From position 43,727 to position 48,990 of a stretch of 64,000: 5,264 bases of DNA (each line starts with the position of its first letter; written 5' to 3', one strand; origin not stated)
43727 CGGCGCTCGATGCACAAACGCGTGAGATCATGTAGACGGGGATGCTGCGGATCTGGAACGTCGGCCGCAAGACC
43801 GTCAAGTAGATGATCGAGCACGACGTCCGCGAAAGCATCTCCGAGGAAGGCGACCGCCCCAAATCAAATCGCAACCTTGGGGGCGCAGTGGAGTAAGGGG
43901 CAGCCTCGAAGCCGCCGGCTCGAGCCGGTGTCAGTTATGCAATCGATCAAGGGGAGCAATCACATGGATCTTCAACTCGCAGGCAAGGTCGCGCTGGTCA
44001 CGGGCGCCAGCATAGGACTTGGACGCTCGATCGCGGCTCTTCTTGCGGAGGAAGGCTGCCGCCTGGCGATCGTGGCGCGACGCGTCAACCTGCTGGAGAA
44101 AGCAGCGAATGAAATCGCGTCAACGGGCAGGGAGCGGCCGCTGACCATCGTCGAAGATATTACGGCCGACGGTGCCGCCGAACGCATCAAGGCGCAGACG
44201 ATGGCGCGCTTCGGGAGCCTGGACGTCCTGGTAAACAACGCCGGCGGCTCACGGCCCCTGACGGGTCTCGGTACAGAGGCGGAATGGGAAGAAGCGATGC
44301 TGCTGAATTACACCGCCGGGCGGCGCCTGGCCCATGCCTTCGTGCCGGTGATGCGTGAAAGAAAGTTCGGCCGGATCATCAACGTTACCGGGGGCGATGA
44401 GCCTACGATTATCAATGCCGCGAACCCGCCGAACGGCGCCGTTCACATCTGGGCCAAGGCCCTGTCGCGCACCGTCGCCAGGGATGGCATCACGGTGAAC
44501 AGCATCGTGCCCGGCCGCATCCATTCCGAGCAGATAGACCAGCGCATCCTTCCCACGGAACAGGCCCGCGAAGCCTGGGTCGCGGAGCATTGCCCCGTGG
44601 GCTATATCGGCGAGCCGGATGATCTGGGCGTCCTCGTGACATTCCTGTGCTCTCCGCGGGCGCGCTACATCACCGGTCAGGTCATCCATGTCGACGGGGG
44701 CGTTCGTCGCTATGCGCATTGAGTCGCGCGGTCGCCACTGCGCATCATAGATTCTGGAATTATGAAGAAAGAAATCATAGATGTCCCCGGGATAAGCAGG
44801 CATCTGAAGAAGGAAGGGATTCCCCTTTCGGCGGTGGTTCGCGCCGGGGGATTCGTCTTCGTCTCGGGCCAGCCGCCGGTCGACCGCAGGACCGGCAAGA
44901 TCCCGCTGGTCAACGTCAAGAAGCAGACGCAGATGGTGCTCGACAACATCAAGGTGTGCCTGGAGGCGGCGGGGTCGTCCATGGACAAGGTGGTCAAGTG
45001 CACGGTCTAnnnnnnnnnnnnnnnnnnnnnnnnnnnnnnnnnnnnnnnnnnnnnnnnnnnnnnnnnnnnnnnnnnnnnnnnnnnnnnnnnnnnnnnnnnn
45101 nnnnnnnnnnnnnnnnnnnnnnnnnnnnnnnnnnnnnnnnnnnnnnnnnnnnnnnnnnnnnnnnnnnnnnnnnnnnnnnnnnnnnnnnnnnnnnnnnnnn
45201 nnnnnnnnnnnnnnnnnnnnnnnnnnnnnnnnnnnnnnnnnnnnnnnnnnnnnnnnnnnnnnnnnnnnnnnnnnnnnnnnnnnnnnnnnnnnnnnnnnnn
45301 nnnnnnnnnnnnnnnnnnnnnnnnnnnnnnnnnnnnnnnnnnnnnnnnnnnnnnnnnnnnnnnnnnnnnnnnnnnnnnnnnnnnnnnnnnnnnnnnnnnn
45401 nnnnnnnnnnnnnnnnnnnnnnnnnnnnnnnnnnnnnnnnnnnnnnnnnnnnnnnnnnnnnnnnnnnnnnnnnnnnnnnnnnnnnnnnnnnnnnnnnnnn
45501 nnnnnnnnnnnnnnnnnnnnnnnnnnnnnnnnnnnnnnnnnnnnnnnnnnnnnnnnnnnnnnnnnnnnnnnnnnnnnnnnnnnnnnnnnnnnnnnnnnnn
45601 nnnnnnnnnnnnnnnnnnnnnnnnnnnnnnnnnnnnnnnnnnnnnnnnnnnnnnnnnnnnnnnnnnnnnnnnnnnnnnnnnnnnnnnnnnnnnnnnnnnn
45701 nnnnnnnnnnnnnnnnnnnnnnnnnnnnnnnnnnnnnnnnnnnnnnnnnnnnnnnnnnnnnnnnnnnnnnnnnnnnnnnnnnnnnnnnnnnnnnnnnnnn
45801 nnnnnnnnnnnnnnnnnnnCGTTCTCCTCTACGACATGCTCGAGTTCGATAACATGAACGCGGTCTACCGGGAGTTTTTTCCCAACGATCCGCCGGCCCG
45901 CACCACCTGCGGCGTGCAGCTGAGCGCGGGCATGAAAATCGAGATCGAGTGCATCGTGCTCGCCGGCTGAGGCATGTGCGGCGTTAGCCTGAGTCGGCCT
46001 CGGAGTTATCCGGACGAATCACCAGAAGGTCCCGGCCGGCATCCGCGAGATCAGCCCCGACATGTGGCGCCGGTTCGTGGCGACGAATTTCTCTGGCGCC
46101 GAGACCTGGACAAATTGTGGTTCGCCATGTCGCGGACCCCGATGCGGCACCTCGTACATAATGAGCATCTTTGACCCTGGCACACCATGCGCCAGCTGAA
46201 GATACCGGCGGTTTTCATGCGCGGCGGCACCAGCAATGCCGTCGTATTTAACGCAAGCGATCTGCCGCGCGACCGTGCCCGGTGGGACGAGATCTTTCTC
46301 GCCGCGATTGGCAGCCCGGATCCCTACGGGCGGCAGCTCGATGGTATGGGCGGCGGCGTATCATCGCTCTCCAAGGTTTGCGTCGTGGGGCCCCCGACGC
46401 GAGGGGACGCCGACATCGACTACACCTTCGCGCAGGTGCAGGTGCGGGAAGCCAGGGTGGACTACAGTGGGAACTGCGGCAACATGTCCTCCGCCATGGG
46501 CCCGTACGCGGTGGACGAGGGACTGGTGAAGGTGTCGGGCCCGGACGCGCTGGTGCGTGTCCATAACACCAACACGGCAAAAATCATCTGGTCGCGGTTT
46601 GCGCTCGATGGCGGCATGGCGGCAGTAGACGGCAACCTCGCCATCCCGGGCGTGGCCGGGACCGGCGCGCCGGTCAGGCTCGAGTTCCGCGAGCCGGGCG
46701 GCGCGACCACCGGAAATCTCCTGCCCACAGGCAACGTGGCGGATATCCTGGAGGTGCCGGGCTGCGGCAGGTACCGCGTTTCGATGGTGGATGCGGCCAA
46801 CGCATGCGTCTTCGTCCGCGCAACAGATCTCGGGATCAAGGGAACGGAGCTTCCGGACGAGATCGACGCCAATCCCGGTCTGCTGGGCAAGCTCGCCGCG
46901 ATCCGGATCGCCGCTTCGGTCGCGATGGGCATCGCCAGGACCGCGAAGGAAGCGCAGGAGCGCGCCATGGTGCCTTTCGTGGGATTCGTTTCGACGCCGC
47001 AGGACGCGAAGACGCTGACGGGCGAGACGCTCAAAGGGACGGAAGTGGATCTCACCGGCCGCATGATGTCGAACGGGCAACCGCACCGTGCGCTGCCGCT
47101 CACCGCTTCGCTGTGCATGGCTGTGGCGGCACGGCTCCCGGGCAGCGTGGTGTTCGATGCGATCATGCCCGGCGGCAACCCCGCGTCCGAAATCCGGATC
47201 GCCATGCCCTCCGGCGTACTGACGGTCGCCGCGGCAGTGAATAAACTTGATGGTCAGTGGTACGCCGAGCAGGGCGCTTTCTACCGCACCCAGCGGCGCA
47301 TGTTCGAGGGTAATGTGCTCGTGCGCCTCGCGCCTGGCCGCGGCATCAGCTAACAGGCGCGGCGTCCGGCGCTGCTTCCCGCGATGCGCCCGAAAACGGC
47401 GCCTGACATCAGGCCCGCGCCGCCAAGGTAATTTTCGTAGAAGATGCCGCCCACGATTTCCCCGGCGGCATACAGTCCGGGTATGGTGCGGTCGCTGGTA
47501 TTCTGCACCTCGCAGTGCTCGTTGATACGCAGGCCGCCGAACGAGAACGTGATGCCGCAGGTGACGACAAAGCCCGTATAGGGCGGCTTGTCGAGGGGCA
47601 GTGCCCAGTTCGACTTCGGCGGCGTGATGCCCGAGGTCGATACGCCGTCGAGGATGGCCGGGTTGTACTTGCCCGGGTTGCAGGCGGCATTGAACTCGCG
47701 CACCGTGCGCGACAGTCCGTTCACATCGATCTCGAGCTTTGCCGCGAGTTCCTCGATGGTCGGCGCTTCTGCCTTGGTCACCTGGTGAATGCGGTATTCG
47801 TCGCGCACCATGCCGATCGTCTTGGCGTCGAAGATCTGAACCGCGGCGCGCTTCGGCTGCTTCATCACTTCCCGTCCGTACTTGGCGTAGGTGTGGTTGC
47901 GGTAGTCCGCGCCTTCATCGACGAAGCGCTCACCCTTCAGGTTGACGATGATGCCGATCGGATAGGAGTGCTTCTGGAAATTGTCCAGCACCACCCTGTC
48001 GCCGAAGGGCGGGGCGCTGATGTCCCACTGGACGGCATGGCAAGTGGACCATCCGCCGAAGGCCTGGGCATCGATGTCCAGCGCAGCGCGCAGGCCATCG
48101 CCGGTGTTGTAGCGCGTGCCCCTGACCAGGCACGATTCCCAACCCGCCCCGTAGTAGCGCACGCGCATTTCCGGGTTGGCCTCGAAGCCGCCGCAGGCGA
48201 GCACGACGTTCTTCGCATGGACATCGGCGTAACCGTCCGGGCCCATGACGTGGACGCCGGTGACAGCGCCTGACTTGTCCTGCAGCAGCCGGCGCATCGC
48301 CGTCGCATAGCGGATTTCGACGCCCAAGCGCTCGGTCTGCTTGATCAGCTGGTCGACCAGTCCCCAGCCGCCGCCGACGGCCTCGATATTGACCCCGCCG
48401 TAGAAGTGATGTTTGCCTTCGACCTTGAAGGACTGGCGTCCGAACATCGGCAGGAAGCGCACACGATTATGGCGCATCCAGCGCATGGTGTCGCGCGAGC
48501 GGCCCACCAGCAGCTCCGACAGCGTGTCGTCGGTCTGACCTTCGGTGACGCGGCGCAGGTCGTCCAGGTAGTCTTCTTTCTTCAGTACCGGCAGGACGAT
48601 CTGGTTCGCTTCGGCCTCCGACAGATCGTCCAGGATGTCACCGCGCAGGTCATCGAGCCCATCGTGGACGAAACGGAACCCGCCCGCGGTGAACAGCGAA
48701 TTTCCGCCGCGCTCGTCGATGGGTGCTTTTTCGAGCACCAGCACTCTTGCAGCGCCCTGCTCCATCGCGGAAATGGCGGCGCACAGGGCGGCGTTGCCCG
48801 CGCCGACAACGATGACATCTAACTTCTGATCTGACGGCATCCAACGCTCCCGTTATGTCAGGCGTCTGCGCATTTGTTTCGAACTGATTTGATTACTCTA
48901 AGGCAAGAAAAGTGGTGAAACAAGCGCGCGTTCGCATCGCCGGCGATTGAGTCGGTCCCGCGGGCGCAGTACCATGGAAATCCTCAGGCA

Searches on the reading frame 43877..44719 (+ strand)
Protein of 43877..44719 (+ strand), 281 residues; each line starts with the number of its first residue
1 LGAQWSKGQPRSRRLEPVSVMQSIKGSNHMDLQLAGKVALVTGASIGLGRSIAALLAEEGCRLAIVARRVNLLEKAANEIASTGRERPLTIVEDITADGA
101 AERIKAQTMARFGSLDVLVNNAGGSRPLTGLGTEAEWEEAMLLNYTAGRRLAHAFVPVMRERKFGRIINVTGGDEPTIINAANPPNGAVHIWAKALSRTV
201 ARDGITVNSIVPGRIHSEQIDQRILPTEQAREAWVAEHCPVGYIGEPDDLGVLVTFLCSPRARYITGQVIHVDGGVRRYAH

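Call 40: search_protein_families(library=pfam, max_evalue=0.000001, proteins=[window:43877-44719:+])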
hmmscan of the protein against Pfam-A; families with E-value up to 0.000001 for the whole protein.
window:43877-44719:+ (281 aa): 2 families
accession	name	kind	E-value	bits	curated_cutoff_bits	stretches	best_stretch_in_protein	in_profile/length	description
PF13561.12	adh_short_C2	-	5.5e-41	141.1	27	1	43-276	1-235/236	Enoyl-(Acyl carrier protein) reductase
PF00106.31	adh_short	-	3.6e-33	115.2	26.6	1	37-218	1-185/195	short chain dehydrogenase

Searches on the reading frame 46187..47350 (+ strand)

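Call 40: search_protein_families(library=pfam, max_evalue=0.000001, proteins=[window:46187-47350:+])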
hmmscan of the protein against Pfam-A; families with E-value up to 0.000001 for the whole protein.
window:46187-47350:+ (388 aa): 1 family
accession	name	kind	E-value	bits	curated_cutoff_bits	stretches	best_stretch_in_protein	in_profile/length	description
PF04303.18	PrpF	-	4.3e-111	371.8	27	1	3-379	1-370/371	PrpF protein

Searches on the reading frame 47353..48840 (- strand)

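Call 40: search_protein_families(library=pfam, max_evalue=0.000001, proteins=[window:47353-48840:-])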
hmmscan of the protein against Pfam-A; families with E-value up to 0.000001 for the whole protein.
window:47353-48840:- (496 aa): 3 families
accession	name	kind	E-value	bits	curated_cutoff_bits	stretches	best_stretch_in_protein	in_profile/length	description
PF00890.30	FAD_binding_2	-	2.3e-42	146.1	20.4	1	8-475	1-412/414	FAD binding domain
PF03486.20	HI0933_like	-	3e-10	40.4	50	0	161-488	111-242/244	HI0933-like protein Rossmann domain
PF01266.30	DAO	-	6.9e-09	36.1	27.9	1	8-219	1-205/353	FAD dependent oxidoreductase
